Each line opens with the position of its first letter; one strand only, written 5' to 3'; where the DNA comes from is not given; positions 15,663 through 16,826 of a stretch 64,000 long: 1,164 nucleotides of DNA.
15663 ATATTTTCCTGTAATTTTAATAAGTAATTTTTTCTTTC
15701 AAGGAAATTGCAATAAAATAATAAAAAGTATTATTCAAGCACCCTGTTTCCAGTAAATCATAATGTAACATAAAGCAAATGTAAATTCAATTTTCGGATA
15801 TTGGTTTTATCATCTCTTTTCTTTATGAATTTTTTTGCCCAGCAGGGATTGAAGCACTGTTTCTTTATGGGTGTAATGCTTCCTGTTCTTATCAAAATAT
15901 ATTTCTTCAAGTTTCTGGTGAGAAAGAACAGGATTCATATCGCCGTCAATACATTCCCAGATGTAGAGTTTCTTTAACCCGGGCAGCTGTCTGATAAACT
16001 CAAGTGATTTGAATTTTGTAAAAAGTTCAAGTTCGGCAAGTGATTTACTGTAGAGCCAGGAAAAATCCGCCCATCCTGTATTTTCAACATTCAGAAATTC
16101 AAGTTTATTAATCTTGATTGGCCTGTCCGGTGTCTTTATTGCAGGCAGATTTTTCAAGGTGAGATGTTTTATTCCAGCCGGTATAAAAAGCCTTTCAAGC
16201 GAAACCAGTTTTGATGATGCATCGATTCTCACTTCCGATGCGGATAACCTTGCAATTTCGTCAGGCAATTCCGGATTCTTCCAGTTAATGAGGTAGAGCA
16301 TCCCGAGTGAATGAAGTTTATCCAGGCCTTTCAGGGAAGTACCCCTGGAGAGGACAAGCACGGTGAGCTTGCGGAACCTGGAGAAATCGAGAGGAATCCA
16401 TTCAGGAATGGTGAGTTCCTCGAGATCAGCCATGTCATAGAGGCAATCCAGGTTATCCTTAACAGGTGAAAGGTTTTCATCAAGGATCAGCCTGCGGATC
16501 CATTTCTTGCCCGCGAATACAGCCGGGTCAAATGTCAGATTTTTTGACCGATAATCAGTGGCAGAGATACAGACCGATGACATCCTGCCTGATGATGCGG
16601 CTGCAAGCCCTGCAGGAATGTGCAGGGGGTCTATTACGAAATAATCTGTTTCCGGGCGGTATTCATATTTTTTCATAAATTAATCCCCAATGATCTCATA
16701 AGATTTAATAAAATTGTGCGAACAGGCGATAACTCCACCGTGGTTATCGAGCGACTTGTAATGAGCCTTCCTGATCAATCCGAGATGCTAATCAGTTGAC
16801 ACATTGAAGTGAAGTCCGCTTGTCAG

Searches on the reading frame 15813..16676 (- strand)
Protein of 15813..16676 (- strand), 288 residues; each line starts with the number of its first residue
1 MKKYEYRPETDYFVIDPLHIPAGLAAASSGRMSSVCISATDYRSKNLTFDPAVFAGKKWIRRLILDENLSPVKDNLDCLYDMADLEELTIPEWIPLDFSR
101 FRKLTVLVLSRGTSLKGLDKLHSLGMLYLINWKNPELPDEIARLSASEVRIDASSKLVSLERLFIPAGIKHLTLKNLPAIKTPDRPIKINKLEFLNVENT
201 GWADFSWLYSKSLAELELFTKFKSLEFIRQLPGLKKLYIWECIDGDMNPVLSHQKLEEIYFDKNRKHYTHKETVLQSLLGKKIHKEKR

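Call 76: search_protein_families(library=pfam, proteins=[window:15813-16676:-], max_evalue=0.001)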
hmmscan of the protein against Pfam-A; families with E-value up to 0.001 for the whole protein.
window:15813-16676:- (288 aa): 4 families
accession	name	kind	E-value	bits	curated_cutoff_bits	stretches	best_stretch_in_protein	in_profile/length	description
PF12799.13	LRR_4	-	9.6e-05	22.9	27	0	212-242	2-33/44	Leucine Rich repeats (2 copies)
PF23952.1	LRR_EndoS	-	0.0003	21.4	27.9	0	99-199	22-104/116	Endo-beta-N-acetylglucosaminidase EndoS LRR domain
PF25019.1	LRR_R13L1-DRL21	-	0.0003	21.1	27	0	88-130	82-122/127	R13L1/DRL21 LRRs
PF23598.1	LRR_14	-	0.00041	19.6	40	0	97-146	17-71/353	Leucine-rich repeat region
